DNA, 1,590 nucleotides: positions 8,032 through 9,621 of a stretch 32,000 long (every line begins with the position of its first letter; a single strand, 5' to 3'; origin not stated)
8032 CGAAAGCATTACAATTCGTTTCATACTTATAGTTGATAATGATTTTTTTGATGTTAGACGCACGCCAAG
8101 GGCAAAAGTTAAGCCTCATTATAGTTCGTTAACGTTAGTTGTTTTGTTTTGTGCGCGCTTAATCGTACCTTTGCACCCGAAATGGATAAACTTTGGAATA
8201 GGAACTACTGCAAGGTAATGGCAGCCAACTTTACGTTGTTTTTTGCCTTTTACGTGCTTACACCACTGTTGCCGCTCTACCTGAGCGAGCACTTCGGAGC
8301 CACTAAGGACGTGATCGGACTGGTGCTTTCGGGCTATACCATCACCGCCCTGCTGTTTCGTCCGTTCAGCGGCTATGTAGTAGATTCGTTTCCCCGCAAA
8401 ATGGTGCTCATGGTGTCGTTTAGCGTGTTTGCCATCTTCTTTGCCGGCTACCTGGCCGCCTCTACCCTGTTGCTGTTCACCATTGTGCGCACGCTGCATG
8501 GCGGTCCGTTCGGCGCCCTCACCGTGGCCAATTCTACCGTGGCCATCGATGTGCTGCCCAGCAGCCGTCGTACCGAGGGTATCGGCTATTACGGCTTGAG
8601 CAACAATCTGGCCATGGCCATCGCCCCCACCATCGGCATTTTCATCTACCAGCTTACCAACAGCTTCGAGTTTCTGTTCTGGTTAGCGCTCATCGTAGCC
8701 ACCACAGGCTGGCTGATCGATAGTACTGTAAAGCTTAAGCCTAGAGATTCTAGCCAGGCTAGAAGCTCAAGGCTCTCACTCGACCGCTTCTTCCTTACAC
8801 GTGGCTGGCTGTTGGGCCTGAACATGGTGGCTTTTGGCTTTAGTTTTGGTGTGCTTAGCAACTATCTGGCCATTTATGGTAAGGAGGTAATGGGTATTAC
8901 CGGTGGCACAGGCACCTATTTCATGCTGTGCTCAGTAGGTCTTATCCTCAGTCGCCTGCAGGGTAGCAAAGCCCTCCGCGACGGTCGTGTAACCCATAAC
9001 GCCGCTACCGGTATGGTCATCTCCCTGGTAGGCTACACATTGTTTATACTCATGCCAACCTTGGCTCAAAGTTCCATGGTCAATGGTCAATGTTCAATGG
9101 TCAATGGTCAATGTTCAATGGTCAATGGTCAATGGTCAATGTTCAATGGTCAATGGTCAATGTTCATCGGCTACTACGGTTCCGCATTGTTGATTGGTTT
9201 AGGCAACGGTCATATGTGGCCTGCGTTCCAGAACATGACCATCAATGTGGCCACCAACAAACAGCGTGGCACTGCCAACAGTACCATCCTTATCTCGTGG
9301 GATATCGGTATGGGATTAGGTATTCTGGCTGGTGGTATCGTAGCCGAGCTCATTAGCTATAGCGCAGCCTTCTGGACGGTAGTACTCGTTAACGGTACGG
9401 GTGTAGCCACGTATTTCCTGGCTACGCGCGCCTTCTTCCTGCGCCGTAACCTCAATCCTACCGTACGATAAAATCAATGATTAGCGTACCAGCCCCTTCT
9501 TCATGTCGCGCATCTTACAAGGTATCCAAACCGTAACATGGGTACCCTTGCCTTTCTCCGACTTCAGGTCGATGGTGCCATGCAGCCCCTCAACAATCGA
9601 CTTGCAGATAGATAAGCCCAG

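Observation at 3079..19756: Dispersed family of tandem heptanucleotide arrays whose orientation obeys a keep-the-ORF-open rule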

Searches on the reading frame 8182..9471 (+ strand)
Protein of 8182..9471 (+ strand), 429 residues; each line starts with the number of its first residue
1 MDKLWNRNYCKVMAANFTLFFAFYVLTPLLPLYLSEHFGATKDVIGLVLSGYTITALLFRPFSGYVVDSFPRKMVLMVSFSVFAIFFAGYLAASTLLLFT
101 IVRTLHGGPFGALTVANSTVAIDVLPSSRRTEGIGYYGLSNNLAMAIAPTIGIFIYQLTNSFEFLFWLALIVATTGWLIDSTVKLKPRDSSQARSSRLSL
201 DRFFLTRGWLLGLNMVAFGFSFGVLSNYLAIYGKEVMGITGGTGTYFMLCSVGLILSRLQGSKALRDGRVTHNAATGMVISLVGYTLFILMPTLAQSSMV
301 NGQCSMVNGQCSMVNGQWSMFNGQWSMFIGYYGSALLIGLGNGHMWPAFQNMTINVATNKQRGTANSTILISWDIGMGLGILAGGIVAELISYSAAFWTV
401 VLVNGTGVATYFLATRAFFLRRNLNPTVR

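Call 11: find_homologous_proteins(query=window:8182-9471:+)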
Query window:8182-9471:+ (429 aa): 8000 proteins with E <= 0.001 among 8000 candidates; the best 120 are listed.
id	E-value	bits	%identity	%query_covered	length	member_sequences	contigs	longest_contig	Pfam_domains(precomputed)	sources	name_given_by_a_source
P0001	1.1e-278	942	100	100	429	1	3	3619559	PF01306.26,PF07690.22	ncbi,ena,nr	ncbi:MFS transporter [Xylanibacter ruminicola]|nr:MFS transporter [Xylanibacter ruminicola] GJG34044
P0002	1.2e-278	942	100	100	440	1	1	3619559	PF01306.26,PF07690.22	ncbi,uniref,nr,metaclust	ncbi:MFS transporter [Xylanibacter ruminicola 23]|uniref:MFS transporter n=2 Tax=Xylanibacter rumini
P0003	1.9e-268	909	98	100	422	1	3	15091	PF01306.26,PF07690.22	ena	-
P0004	3.7e-268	908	100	97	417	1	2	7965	PF01306.26,PF07690.22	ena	-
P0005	6.2e-268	907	98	100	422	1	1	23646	PF01306.26,PF07690.22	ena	-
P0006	6.3e-265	897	97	100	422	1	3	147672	PF01306.26,PF07690.22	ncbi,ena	-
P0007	1.6e-263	892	96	100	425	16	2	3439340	PF01306.26,PF07690.22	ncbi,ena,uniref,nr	ncbi:Predicted arabinose efflux permease, MFS family [Prevotella sp. khp1]|uniref:MFS transporter n=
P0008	1.8e-263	892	97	100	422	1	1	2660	PF01306.26,PF07690.22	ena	-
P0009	9.9e-262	886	98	97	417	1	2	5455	PF01306.26,PF07690.22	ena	-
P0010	5.2e-261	884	97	100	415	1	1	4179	PF01306.26,PF07690.22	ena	-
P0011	9.3e-261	883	96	100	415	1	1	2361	PF01306.26,PF07690.22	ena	-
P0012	5.1e-260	881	96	100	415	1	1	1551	PF01306.26,PF07690.22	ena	-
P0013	2.0e-259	879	96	100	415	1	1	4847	PF01306.26,PF07690.22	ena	-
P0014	4.1e-259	878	96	100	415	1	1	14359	PF01306.26,PF07690.22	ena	-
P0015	6.9e-258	874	98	97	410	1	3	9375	PF07690.22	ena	-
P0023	9.7e-257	870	95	100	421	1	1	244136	PF01306.26,PF07690.22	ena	-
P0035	4.6e-252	855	95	100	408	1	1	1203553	PF01306.26,PF07690.22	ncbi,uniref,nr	ncbi:MFS transporter [Prevotella sp. RM4]|uniref:MFS transporter n=1 Tax=Prevotella sp. RM4 TaxID=12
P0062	5.1e-247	838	93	100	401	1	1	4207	PF01306.26,PF07690.22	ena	-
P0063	1.9e-246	836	92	100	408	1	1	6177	PF01306.26,PF07690.22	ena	-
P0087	2.2e-241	819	90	100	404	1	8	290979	PF01306.26,PF07690.22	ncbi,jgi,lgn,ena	jgi:MFS family permease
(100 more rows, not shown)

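Call 23: find_encoding_contigs(protein=P0007, flank=3000, max_places=2)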
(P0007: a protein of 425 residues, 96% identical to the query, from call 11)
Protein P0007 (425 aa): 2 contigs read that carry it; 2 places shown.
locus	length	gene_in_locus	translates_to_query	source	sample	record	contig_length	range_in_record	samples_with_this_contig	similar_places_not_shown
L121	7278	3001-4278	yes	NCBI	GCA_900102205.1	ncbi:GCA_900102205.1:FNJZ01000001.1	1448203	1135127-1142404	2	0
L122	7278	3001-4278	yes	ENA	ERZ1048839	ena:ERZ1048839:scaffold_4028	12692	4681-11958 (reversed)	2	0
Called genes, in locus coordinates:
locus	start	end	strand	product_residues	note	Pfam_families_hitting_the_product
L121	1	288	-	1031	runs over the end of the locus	PF01565:FAD_binding_4, PF02913:FAD-oxidase_C, PF13183:Fer4_8 (faint)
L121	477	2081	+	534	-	PF02652:Lactate_perm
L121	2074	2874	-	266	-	PF14315:DUF4380 (faint)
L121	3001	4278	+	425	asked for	PF01306:LacY_symp, PF07690:MFS_1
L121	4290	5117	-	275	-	PF13581:HATPase_c_2 (faint), PF00512:HisKA, PF02518:HATPase_c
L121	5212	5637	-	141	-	PF00011:HSP20, PF17886:ArsA_HSP20 (weak)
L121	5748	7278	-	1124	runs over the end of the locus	PF17757:UvrB_inter, PF02559:CarD_TRCF_RID, PF00270:DEAD, PF04851:ResIII (weak), PF00271:Helicase_C, PF03461:TRCF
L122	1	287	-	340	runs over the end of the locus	?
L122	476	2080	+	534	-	PF02652:Lactate_perm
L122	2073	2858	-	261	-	PF14315:DUF4380 (faint)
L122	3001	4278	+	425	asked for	PF01306:LacY_symp, PF07690:MFS_1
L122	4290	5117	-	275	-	PF00512:HisKA, PF02518:HATPase_c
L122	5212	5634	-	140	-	PF00011:HSP20, PF17886:ArsA_HSP20 (weak)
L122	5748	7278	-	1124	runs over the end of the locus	PF17757:UvrB_inter, PF02559:CarD_TRCF_RID, PF00270:DEAD, PF04851:ResIII (weak), PF00271:Helicase_C, PF03461:TRCF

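Call 24: find_encoding_contigs(protein=P0062, flank=3000, max_places=2)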
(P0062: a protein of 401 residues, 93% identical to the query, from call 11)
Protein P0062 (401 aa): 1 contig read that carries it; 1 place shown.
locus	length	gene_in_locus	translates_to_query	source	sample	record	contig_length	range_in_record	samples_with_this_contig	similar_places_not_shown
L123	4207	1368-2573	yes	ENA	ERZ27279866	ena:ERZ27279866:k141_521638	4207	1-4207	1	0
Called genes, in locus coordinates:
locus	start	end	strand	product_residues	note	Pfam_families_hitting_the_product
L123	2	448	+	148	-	?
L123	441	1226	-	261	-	PF14315:DUF4380 (faint)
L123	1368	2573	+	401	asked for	PF01306:LacY_symp, PF07690:MFS_1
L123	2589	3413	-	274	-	PF00512:HisKA, PF02518:HATPase_c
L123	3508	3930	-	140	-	PF00011:HSP20, PF17886:ArsA_HSP20 (weak)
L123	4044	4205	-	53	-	?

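Call 25: find_encoding_contigs(protein=P0087, flank=3000, max_places=2)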
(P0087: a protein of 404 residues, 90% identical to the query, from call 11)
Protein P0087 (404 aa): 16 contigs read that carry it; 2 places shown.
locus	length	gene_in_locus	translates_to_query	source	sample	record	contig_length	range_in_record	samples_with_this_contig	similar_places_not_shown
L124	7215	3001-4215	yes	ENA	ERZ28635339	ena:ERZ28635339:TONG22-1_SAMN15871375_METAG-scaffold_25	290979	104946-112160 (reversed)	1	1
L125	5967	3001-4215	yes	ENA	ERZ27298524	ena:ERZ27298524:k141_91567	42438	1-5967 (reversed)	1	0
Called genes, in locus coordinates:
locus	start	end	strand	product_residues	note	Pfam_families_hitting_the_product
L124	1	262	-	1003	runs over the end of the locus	PF01565:FAD_binding_4, PF02913:FAD-oxidase_C, PF13183:Fer4_8 (weak)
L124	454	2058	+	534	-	PF02652:Lactate_perm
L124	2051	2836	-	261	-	PF14315:DUF4380 (faint)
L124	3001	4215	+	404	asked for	PF01306:LacY_symp, PF07690:MFS_1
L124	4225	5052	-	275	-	PF00512:HisKA, PF02518:HATPase_c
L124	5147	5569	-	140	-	PF00011:HSP20, PF17886:ArsA_HSP20 (weak)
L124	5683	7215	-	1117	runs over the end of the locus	PF17757:UvrB_inter, PF02559:CarD_TRCF_RID, PF00270:DEAD, PF04851:ResIII (weak), PF00271:Helicase_C, PF03461:TRCF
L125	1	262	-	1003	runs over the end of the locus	PF01565:FAD_binding_4, PF02913:FAD-oxidase_C, PF13183:Fer4_8 (weak)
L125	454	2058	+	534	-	PF02652:Lactate_perm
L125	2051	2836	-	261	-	PF14315:DUF4380 (faint)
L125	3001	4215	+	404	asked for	PF01306:LacY_symp, PF07690:MFS_1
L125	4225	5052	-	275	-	PF00512:HisKA, PF02518:HATPase_c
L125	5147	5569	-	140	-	PF00011:HSP20, PF17886:ArsA_HSP20 (weak)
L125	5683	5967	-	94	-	?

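Call 26: find_encoding_contigs(protein=P0063, flank=3000, max_places=2)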
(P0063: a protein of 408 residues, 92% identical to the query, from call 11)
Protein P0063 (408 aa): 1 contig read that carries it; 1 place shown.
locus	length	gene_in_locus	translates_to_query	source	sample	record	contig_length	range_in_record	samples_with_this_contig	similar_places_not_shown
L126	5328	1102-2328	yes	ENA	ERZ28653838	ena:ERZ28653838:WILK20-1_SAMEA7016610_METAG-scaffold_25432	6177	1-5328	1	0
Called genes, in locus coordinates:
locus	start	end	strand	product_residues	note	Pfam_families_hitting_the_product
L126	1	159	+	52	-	?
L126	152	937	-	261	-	PF14315:DUF4380 (faint)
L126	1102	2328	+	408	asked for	PF01306:LacY_symp, PF07690:MFS_1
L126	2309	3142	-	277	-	PF00512:HisKA, PF02518:HATPase_c, PF13581:HATPase_c_2 (weak)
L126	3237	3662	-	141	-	PF00011:HSP20, PF17886:ArsA_HSP20 (weak)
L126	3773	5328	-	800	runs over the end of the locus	?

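Call 28: find_encoding_contigs(protein=P0007, flank=10000, max_places=1)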
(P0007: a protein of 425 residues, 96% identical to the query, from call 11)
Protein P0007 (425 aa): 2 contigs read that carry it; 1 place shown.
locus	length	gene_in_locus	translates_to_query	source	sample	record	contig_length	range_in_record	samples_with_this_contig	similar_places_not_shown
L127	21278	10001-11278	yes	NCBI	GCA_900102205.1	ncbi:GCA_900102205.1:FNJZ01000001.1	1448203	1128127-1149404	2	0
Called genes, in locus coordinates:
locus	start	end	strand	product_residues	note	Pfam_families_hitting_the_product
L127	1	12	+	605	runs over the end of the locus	PF14322:SusD-like_3, PF12771:SusD-like_2 (weak), PF07980:SusD_RagB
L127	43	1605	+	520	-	PF00041:fn3 (weak), PF16318:DUF4957, PF17161:DUF5123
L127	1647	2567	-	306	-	PF03372:Exo_endo_phos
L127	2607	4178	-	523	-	PF00135:COesterase, PF20434:BD-FAE (faint), PF07859:Abhydrolase_3 (faint)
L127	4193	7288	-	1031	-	PF01565:FAD_binding_4, PF02913:FAD-oxidase_C, PF13183:Fer4_8 (faint)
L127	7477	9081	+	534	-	PF02652:Lactate_perm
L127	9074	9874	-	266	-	PF14315:DUF4380 (faint)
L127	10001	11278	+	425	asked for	PF01306:LacY_symp, PF07690:MFS_1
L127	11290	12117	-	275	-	PF13581:HATPase_c_2 (faint), PF00512:HisKA, PF02518:HATPase_c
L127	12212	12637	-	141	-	PF00011:HSP20, PF17886:ArsA_HSP20 (weak)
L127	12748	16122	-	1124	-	PF17757:UvrB_inter, PF02559:CarD_TRCF_RID, PF00270:DEAD, PF04851:ResIII (weak), PF00271:Helicase_C, PF03461:TRCF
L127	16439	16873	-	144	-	PF00216:Bac_DNA_binding, PF18291:HU-HIG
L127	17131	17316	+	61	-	-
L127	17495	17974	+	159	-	-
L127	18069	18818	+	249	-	PF00535:Glycos_transf_2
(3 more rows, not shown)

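Call 29: find_encoding_contigs(protein=P0087, flank=10000, max_places=1)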
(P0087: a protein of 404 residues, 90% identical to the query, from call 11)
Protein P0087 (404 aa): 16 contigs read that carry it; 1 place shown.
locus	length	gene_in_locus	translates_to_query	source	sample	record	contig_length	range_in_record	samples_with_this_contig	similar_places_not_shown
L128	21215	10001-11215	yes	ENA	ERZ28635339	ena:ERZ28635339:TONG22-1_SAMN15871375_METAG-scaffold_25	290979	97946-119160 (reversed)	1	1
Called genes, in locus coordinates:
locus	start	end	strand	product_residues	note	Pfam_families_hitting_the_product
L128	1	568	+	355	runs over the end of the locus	PF13088:BNR_2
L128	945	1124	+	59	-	-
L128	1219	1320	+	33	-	PF20096:DUF6486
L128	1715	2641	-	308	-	PF03372:Exo_endo_phos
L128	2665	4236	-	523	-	PF00135:COesterase, PF20434:BD-FAE (faint), PF07859:Abhydrolase_3 (faint)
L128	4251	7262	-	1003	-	PF01565:FAD_binding_4, PF02913:FAD-oxidase_C, PF13183:Fer4_8 (weak)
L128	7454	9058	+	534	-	PF02652:Lactate_perm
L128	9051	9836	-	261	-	PF14315:DUF4380 (faint)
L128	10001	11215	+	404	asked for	PF01306:LacY_symp, PF07690:MFS_1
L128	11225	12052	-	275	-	PF00512:HisKA, PF02518:HATPase_c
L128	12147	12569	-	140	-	PF00011:HSP20, PF17886:ArsA_HSP20 (weak)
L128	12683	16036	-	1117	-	PF17757:UvrB_inter, PF02559:CarD_TRCF_RID, PF00270:DEAD, PF04851:ResIII (weak), PF00271:Helicase_C, PF03461:TRCF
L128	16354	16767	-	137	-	PF00216:Bac_DNA_binding (weak), PF18291:HU-HIG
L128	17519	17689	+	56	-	-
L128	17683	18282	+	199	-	PF06414:Zeta_toxin, PF13238:AAA_18 (weak), PF13671:AAA_33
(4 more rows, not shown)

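Call 30: find_encoding_contigs(protein=P0035, flank=10000, max_places=1)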
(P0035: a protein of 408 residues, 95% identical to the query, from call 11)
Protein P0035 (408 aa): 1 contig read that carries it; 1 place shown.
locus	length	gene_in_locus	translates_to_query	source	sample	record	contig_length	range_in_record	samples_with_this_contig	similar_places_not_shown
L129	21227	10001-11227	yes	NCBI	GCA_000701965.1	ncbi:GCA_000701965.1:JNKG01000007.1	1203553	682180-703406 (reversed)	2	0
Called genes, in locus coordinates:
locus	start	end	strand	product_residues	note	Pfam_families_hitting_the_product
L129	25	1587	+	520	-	PF00041:fn3 (weak), PF16318:DUF4957, PF17161:DUF5123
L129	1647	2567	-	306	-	PF03372:Exo_endo_phos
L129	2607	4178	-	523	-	PF00135:COesterase, PF20434:BD-FAE (faint), PF07859:Abhydrolase_3 (faint)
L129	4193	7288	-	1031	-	PF01565:FAD_binding_4, PF02913:FAD-oxidase_C, PF13183:Fer4_8 (weak), PF02754:CCG (faint)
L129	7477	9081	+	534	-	PF02652:Lactate_perm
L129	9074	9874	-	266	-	PF14315:DUF4380 (faint)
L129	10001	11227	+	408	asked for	PF01306:LacY_symp, PF07690:MFS_1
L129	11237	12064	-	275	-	PF00512:HisKA, PF02518:HATPase_c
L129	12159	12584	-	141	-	PF00011:HSP20, PF17886:ArsA_HSP20 (weak)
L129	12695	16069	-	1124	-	PF17757:UvrB_inter, PF02559:CarD_TRCF_RID, PF00270:DEAD, PF04851:ResIII (weak), PF00271:Helicase_C, PF03461:TRCF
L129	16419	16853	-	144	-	PF00216:Bac_DNA_binding, PF18291:HU-HIG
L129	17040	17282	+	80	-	-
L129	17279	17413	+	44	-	PF02452:PemK_toxin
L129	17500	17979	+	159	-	-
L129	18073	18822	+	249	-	PF00535:Glycos_transf_2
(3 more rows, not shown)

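Call 31: find_encoding_contigs(protein=P0023, flank=10000, max_places=1)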
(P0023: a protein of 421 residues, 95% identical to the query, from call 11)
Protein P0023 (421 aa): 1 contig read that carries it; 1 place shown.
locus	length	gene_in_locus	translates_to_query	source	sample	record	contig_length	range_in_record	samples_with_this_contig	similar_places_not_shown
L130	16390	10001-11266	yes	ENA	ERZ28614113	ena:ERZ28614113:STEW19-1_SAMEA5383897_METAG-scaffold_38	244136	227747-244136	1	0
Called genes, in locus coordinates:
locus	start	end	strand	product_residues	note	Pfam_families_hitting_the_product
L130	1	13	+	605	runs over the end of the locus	PF12771:SusD-like_2 (weak), PF14322:SusD-like_3, PF07980:SusD_RagB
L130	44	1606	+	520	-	PF00041:fn3 (weak), PF16318:DUF4957, PF17161:DUF5123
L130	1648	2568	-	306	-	PF03372:Exo_endo_phos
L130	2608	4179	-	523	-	PF00135:COesterase, PF20434:BD-FAE (faint), PF07859:Abhydrolase_3 (faint)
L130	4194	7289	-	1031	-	PF01565:FAD_binding_4, PF02913:FAD-oxidase_C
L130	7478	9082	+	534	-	PF02652:Lactate_perm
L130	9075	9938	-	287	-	PF14315:DUF4380 (faint)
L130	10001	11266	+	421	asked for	PF01306:LacY_symp, PF07690:MFS_1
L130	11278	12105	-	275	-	PF13581:HATPase_c_2 (faint), PF00512:HisKA, PF02518:HATPase_c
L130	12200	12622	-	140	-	PF00011:HSP20, PF17886:ArsA_HSP20 (weak)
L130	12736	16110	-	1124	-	PF17757:UvrB_inter, PF02559:CarD_TRCF_RID, PF00270:DEAD, PF04851:ResIII (weak), PF00271:Helicase_C, PF03461:TRCF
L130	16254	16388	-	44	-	?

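Call 69: search_protein_families(library=pfam, proteins=[window:8182-9471:+])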
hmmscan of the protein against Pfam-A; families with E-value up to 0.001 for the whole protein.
window:8182-9471:+ (429 aa): 3 families
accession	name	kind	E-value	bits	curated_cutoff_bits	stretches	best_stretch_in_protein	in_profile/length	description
PF07690.21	MFS_1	-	2.3e-45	155.4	33.4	2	13-303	2-299/347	Major Facilitator Superfamily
PF01306.25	LacY_symp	-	3.6e-08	33.1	24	1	5-184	5-188/413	LacY proton/sugar symporter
PF09678.15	Caa3_CtaG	-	0.00098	19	27.7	1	12-103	104-196/237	Cytochrome c oxidase caa3 assembly factor (Caa3_CtaG)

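Call 93: predict_structure(alignment_id=A3)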
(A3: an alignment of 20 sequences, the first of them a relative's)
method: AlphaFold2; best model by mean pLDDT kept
length: 429 residues; sequences in the alignment: 20
mean_pLDDT: 32.2   pTM: 0.22
mean pLDDT of the five models: 32.2, 29.9, 28.6, 28.2, 27.1
residues with pLDDT >= 90: 0; 70-90: 0; 50-70: 0; < 50: 429
segments of 3 or more residues with pLDDT < 50: 1-429
pLDDT, mean of each block of 10 residues (from residue 1): 33 39 36 36 36 32 31 36 37 34 30 25 24 23 26 30 34 35 35 35 32 34 31 26 27 28 26 35 40 36 36 36 40 39 33 24 23 24 29 29 31 36 41
secondary structure, 60 per line:
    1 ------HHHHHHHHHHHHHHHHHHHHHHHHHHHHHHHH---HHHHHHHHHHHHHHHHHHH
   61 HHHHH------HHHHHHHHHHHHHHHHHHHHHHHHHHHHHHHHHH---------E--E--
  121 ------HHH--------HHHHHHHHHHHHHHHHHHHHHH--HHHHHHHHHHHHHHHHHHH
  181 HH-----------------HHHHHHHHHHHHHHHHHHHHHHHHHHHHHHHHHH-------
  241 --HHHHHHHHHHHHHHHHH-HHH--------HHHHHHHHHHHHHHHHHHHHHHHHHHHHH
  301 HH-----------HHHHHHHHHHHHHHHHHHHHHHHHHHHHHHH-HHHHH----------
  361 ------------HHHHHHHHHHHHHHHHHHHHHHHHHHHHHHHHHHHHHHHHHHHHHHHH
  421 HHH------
elements in order: H7-38 H42-65 H72-105 H138-159 H162-182 H200-233 H243-259 H272-302 H314-344 H346-350 H373-423
